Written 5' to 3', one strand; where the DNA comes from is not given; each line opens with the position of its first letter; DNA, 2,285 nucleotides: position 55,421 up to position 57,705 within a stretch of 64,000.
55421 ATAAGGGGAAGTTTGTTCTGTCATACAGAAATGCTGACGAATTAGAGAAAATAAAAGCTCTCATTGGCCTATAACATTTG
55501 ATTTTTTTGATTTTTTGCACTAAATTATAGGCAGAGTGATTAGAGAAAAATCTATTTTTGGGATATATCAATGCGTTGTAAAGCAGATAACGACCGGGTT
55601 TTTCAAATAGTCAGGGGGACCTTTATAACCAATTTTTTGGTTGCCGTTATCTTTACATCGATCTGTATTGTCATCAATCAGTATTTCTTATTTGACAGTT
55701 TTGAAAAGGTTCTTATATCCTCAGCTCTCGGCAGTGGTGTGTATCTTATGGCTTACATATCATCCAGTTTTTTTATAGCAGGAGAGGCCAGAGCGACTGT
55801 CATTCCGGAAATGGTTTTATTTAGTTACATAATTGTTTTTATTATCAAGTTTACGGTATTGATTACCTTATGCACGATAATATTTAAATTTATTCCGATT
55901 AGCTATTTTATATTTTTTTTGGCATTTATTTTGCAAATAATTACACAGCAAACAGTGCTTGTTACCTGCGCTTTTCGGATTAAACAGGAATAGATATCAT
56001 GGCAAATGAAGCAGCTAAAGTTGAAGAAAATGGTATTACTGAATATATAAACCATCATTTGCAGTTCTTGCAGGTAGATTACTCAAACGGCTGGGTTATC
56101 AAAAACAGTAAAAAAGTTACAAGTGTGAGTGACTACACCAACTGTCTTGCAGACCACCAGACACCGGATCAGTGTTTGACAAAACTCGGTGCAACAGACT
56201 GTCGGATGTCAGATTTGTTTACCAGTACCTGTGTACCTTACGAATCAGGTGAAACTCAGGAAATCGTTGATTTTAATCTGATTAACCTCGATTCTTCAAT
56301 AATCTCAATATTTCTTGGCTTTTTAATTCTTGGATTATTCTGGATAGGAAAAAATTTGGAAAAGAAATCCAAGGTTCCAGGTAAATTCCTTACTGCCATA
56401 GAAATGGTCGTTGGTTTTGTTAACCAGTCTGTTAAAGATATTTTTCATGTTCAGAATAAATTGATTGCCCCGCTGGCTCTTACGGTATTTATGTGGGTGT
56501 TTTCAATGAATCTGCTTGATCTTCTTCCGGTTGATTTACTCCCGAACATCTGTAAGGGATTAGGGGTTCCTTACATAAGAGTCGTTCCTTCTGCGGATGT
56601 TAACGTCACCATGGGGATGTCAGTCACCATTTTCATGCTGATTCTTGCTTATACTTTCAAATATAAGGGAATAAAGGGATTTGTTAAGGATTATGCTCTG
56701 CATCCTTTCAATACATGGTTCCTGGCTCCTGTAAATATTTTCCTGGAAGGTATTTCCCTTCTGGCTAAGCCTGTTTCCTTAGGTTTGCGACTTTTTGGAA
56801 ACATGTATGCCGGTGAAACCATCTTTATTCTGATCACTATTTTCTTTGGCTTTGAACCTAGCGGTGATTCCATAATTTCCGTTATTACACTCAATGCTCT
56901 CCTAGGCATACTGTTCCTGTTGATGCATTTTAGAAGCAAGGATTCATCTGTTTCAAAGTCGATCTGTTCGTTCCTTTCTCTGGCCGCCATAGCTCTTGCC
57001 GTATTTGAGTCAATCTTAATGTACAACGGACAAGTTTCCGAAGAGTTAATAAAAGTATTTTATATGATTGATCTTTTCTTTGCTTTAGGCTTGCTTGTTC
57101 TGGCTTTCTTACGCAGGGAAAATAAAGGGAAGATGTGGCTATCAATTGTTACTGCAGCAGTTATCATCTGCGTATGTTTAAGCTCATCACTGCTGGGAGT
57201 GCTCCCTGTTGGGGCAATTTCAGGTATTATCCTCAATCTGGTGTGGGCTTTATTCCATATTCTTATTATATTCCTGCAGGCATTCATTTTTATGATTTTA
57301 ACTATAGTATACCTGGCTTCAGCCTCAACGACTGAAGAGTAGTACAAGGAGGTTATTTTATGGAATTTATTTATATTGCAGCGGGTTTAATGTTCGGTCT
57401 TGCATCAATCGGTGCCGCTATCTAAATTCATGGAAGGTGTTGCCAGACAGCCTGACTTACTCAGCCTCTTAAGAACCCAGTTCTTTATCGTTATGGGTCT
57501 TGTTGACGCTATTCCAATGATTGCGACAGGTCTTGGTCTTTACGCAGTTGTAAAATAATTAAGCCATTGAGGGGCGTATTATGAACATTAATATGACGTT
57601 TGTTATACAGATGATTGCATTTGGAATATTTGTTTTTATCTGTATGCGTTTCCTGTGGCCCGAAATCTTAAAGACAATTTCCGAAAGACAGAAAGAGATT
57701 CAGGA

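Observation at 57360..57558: atpE (c subunit) is interrupted: about 20 nt encoding the glycine-rich helix-1 motif are missing, causing a frameshift and premature stop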

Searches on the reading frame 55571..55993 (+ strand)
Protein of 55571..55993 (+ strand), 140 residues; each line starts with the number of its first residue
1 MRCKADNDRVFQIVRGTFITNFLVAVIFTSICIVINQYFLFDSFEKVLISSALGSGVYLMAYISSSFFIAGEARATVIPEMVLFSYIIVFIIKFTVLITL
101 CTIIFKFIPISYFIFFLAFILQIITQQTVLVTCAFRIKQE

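Call 24: find_encoding_contigs(protein=window:55571-55993:+, flank=3000, max_places=10)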
Protein window:55571-55993:+ (140 aa): 22 contigs read that carry it; 9 places shown.
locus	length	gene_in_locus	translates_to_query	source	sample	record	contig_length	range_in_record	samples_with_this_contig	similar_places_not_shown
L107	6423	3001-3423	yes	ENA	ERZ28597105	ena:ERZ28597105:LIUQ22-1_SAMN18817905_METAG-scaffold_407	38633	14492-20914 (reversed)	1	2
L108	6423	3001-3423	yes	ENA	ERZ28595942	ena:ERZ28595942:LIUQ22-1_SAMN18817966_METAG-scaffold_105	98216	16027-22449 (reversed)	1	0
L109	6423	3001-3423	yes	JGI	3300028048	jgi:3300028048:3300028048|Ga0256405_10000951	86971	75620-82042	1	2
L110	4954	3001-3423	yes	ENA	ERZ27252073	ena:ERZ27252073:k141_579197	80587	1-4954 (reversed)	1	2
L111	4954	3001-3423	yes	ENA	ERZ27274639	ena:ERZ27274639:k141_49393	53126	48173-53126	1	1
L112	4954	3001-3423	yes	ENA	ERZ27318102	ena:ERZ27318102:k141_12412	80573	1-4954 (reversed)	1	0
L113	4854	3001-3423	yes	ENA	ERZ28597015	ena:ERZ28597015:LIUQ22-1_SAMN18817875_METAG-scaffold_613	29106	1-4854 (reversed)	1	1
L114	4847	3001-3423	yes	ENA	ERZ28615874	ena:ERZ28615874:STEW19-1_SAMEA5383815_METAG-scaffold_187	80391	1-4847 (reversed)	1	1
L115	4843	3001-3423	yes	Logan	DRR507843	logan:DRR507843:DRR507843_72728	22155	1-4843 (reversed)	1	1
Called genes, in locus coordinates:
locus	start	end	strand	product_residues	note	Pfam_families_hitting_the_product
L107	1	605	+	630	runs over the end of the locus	PF00890:FAD_binding_2 (faint), PF01134:GIDA, PF12831:FAD_oxidored, PF21680:GIDA_C_1st, PF13932:SAM_GIDA_C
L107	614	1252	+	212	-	PF02527:GidB, PF13847:Methyltransf_31 (weak)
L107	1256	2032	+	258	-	PF00142:Fer4_NifH (faint), PF01656:CbiA, PF06564:CBP_BcsQ, PF09140:MipZ, PF10609:ParA (weak), PF13614:AAA_31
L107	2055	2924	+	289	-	PF02195:ParB_N, PF17762:HTH_ParB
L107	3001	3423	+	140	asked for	-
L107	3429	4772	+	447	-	PF00119:ATP-synt_A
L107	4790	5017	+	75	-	PF00137:ATP-synt_C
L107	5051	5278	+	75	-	PF00137:ATP-synt_C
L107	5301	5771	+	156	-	PF00430:ATP-synt_B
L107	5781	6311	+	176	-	PF00213:OSCP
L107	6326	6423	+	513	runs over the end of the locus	PF02874:ATP-synt_ab_N, PF00006:ATP-synt_ab, PF00306:ATP-synt_ab_C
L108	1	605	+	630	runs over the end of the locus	PF00890:FAD_binding_2 (faint), PF01134:GIDA, PF12831:FAD_oxidored, PF21680:GIDA_C_1st, PF13932:SAM_GIDA_C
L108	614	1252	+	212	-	PF02527:GidB, PF13847:Methyltransf_31 (weak)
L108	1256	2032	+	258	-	PF00142:Fer4_NifH (faint), PF01656:CbiA, PF06564:CBP_BcsQ, PF09140:MipZ, PF10609:ParA (weak), PF13614:AAA_31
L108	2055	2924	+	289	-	PF02195:ParB_N, PF17762:HTH_ParB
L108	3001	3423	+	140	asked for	-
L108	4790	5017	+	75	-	PF00137:ATP-synt_C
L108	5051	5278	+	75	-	PF00137:ATP-synt_C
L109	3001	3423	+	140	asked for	-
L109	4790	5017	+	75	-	PF00137:ATP-synt_C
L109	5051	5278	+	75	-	PF00137:ATP-synt_C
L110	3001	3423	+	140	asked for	-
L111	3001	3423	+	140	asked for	-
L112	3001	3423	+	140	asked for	-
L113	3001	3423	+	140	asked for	-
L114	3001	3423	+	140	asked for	-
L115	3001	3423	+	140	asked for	-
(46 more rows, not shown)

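Call 36: search_protein_families(library=pfam, proteins=[window:55571-55993:+], max_evalue=0.01)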
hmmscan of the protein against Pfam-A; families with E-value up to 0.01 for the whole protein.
window:55571-55993:+ (140 aa): 0 families

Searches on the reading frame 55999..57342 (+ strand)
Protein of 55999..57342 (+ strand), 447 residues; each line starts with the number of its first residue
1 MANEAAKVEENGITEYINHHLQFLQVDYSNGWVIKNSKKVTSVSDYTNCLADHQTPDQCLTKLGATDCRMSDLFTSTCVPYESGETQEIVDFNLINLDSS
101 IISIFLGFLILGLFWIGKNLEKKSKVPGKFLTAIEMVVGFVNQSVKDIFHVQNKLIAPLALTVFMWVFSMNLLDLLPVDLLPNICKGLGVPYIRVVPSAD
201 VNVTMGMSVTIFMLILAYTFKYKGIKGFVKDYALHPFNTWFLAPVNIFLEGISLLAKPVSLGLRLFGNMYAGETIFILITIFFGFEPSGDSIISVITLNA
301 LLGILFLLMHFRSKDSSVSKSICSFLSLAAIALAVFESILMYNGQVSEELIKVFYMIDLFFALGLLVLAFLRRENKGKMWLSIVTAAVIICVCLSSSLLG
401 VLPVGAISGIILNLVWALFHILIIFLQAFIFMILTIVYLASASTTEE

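Call 7: find_related_loci(query=window:55999-57342:+, collection=genome_contigs, flank=4000)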
Query window:55999-57342:+ (447 aa) in genome_contigs; peptide patterns used: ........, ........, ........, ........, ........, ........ (x = any residue, [..] = any of these).
600 stretches matched a pattern (row limit reached: there are more); 597 encode a relative of the query (tblastn E <= 1e-3); the best 80 are kept; 80 distinct loci.
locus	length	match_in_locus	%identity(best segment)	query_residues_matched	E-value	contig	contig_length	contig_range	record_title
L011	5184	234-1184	47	8-447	7e-76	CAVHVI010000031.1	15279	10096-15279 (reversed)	Bacteroidaceae bacterium isolate G02628-L1_cleanbin_000010 genome assembly, contig: Spades_G02628-L1_contig_842, whole g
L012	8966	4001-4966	47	4-447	2e-75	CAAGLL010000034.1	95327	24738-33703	MAG TPA_asm: uncultured Succinivibrio sp., isolate HGM20909, WGS project CAAGLL010000000 data, contig: SRS476348_14_k119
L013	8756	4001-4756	58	66-443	5e-68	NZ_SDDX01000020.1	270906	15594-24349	Lelliottia nimipressuralis strain CCUG 25894 CCUG25894T_0000020, whole genome shotgun sequence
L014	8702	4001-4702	54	92-447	4e-67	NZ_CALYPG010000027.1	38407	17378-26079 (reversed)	MAG: uncultured Gilliamella sp. isolate SRR11267056_bin.8_metawrap_v1.3.0_MAG ERZ9515167_96, whole genome shotgun sequen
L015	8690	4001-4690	61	92-443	7e-67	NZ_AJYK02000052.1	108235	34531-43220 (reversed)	Vibrio rumoiensis 1S-45 1S-45_contig_23, whole genome shotgun sequence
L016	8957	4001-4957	39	66-442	4e-66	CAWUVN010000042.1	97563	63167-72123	MAG: uncultured Pseudomonadales bacterium isolate HER19_SLC_1000_bin_55_1 genome assembly, contig: HER19_SLC_1000_bin_55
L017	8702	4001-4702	53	92-447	4e-66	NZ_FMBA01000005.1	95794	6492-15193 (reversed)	Gilliamella intestini strain R-53144, whole genome shotgun sequence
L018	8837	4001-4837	50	42-446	1e-65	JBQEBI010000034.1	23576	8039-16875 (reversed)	MAG: Oceanisphaera sp. isolate AOP42_C2_surf _bin _3 AOP42_C2_surf.bin.3_34, whole genome shotgun sequence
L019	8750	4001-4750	57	72-446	8e-66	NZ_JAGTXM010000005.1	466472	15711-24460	Citrobacter amalonaticus strain ku-bf3 scaffold_4, whole genome shotgun sequence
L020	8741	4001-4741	57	72-443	1e-65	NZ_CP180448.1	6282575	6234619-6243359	Klebsiella sp. MISC125 chromosome, complete genome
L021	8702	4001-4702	60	92-446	3e-65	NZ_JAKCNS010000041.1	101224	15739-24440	Kluyvera intermedia strain INSAq229 Aq229_contig_42, whole genome shotgun sequence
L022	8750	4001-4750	56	72-446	2e-64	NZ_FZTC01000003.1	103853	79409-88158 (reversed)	Klebsiella grimontii strain 06D021, whole genome shotgun sequence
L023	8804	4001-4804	47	9-446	5e-64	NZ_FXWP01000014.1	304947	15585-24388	Kosakonia pseudosacchari strain JM-387, whole genome shotgun sequence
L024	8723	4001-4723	58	85-446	6e-63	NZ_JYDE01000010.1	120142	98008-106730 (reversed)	Rahnella inusitata strain DSM 30078 Rahnella_gaviniae_DSM_30078_contig_10, whole genome shotgun sequence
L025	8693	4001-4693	60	95-446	7e-63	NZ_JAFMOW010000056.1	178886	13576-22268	Rahnella bonaserana strain H11b NODE_13_length_178886_cov_70.771743, whole genome shotgun sequence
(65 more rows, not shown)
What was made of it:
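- Tried and rejected: genome_contigs scan with AtpB (call 7).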

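Call 14: find_encoding_contigs(protein=window:55999-57342:+, flank=2500, max_places=10)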
Protein window:55999-57342:+ (447 aa): 12 contigs read that carry it; 1 place shown.
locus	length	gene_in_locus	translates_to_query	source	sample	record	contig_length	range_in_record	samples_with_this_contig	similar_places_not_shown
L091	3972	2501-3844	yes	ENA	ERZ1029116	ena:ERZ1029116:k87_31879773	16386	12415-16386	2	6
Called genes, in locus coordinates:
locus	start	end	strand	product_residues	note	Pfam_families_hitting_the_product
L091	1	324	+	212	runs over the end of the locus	PF02527:GidB, PF13847:Methyltransf_31 (weak)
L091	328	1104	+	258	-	PF00142:Fer4_NifH (faint), PF01656:CbiA, PF06564:CBP_BcsQ, PF09140:MipZ, PF10609:ParA (weak), PF13614:AAA_31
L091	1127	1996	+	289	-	PF02195:ParB_N, PF17762:HTH_ParB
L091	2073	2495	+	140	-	-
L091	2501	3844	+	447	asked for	PF00119:ATP-synt_A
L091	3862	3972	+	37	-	?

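Call 16: list_cluster_members(proteins=[window:55999-57342:+, window:57581-58051:+, L005:2751-2975:+, window:61061-62464:+])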
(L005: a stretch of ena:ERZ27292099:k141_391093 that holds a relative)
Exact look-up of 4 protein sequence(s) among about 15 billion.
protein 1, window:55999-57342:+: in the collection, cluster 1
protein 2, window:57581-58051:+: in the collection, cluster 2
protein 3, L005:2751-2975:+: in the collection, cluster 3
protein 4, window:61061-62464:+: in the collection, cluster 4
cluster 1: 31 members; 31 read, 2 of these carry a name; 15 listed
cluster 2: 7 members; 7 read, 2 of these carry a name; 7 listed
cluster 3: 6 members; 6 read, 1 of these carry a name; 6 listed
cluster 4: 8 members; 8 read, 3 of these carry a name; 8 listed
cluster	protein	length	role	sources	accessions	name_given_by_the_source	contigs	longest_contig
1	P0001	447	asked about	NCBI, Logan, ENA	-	-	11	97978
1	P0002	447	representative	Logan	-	-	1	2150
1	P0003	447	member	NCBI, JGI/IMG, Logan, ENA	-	F-type H+-transporting ATPase subunit a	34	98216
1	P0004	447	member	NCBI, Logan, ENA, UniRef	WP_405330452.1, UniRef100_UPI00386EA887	F0F1 ATP synthase subunit A [Ruminobacter sp.] | F0F1 ATP synthase subunit A n=1 Tax=Ruminobacter sp. TaxID=2774296 RepID=UPI00386EA887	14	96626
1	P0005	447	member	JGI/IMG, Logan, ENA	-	-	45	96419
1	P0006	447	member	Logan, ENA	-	-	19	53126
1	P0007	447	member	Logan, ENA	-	-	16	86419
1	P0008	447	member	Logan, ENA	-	-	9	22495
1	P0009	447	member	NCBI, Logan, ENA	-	-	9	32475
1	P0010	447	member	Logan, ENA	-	-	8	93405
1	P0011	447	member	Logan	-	-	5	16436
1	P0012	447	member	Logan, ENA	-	-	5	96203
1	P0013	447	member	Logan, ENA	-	-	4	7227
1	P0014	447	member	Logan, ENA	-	-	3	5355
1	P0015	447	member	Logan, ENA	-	-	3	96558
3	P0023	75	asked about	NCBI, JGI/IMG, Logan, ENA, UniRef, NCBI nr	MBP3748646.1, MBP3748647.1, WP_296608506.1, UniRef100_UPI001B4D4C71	MAG: F0F1 ATP synthase subunit C [Ruminobacter sp.] | F-type H+-transporting ATPase subunit c | F0F1 ATP synthase subunit C n=1 Tax=Ruminobacter sp. TaxID=2774296 RepID=UPI001B4D4C71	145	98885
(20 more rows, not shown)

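Call 18: find_encoding_contigs(protein=P0023, flank=1500, max_places=10)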
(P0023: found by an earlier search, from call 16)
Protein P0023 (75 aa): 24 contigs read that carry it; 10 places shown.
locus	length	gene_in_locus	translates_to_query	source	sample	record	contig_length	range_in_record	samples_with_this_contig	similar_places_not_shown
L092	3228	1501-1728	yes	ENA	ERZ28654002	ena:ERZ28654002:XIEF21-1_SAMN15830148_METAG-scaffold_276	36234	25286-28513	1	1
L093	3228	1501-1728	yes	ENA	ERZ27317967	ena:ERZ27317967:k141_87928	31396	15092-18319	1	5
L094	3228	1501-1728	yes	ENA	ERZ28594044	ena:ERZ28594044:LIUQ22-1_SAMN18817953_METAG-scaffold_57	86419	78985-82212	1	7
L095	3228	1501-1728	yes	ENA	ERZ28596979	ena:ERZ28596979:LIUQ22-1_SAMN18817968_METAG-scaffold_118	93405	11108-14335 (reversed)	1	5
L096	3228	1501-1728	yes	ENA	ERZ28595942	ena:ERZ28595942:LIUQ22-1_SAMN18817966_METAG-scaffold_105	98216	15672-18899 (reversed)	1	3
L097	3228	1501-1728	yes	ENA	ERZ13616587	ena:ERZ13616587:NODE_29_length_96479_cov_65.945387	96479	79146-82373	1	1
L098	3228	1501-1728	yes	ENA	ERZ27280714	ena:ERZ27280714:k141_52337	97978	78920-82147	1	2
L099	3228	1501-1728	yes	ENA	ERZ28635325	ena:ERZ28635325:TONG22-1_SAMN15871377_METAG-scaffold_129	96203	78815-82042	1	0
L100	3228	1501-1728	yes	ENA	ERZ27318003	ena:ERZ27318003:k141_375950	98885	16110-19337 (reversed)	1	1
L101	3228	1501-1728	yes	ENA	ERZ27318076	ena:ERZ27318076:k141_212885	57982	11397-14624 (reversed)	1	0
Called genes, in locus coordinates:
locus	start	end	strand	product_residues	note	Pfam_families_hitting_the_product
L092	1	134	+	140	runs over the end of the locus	-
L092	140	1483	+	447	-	PF00119:ATP-synt_A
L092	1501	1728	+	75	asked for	PF00137:ATP-synt_C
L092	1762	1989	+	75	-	PF00137:ATP-synt_C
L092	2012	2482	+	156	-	PF00430:ATP-synt_B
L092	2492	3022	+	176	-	PF00213:OSCP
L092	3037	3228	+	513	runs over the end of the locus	PF02874:ATP-synt_ab_N, PF00006:ATP-synt_ab, PF00306:ATP-synt_ab_C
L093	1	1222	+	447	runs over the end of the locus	PF00119:ATP-synt_A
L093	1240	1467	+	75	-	PF00137:ATP-synt_C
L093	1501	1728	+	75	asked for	PF00137:ATP-synt_C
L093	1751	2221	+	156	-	PF00430:ATP-synt_B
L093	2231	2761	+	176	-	PF00213:OSCP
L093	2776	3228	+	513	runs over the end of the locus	PF02874:ATP-synt_ab_N, PF00006:ATP-synt_ab, PF00306:ATP-synt_ab_C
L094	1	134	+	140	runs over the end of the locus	-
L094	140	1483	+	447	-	PF00119:ATP-synt_A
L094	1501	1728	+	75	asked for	PF00137:ATP-synt_C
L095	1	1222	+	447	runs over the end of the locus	PF00119:ATP-synt_A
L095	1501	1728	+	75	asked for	PF00137:ATP-synt_C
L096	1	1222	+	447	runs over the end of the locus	PF00119:ATP-synt_A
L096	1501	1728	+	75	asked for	PF00137:ATP-synt_C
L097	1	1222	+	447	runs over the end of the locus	PF00119:ATP-synt_A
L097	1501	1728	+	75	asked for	PF00137:ATP-synt_C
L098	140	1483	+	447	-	PF00119:ATP-synt_A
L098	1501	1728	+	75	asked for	PF00137:ATP-synt_C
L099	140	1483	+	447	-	PF00119:ATP-synt_A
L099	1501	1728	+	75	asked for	PF00137:ATP-synt_C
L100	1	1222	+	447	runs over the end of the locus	PF00119:ATP-synt_A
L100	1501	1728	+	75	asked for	PF00137:ATP-synt_C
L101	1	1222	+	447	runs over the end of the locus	PF00119:ATP-synt_A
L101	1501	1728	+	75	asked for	PF00137:ATP-synt_C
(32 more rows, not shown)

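Call 36: search_protein_families(library=pfam, proteins=[window:55999-57342:+], max_evalue=0.01)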
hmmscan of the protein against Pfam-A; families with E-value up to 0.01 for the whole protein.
window:55999-57342:+ (447 aa): 1 family
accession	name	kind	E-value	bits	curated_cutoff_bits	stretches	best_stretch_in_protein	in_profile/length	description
PF00119.25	ATP-synt_A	-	1.4e-48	166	33.9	2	101-309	2-196/217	ATP synthase A chain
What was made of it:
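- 55999..57342 (+): atpB (a subunit, 447 aa), intact. It ends 17 nt before atpE. PF00119 at 166 bits (call 36).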

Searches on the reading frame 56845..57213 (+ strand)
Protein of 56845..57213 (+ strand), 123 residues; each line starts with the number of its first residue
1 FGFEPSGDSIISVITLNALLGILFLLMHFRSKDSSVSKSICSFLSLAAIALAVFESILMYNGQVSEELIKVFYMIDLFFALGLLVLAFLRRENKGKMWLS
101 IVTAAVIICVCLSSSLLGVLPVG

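Call 43: find_homologous_proteins(query=window:56845-57213:+, max_evalue=0.001)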
Query seq(123 aa) (123 aa): 1 proteins with E <= 0.001 among 186 candidates.
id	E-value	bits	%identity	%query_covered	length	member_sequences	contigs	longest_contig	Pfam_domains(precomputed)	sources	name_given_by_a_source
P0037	1.0e-49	185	98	79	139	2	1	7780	PF00119.26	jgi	jgi:hypothetical protein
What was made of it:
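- Tried and rejected: Homology search with the a-subunit insertion alone (call 43).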

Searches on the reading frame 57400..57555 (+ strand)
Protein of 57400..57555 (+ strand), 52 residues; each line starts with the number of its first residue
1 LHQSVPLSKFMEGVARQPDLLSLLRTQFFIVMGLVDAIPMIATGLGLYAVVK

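Call 12: find_encoding_contigs(protein=window:57400-57555:+, flank=10000, max_places=10)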
Protein seq(52 aa) (52 aa): no gene with exactly this product is on record in the collection.

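Call 13: find_encoding_contigs(protein=window:57430-57555:+, flank=10000, max_places=10)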
Protein seq(42 aa) (42 aa): no gene with exactly this product is on record in the collection.

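Call 36: search_protein_families(library=pfam, proteins=[window:57400-57555:+], max_evalue=0.01)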
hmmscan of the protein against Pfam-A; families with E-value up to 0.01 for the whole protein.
seq(52 aa): 1 family
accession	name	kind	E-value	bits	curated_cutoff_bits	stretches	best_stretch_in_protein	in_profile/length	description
PF00137.26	ATP-synt_C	-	0.00014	22.5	24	1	8-46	23-57/60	ATP synthase subunit C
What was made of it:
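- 57400..57558 (+): The mechanical 52-aa ORF (TTG start) that contains the out-of-frame remainder of the c subunit. PF00137 at 22.5 bits, below the cut-off of 24 (call 36).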

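Call 48: find_encoding_contigs(protein=window:57412-57555:+, flank=3000, max_places=5)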
Protein seq(48 aa) (48 aa): no gene with exactly this product is on record in the collection.
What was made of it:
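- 57400..57558 (+): Not on record as a gene product anywhere (calls 12, 13, 48).
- On Genuine pseudogene or loss-of-function allele: The remnant products are not on record (calls 12, 13, 48).
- None of three possible gene calls for the remnant is on record (calls 12, 13, 48).
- Tried and rejected: I tried three possible starts (52, 42 and 48 aa; calls 12, 13, 48).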
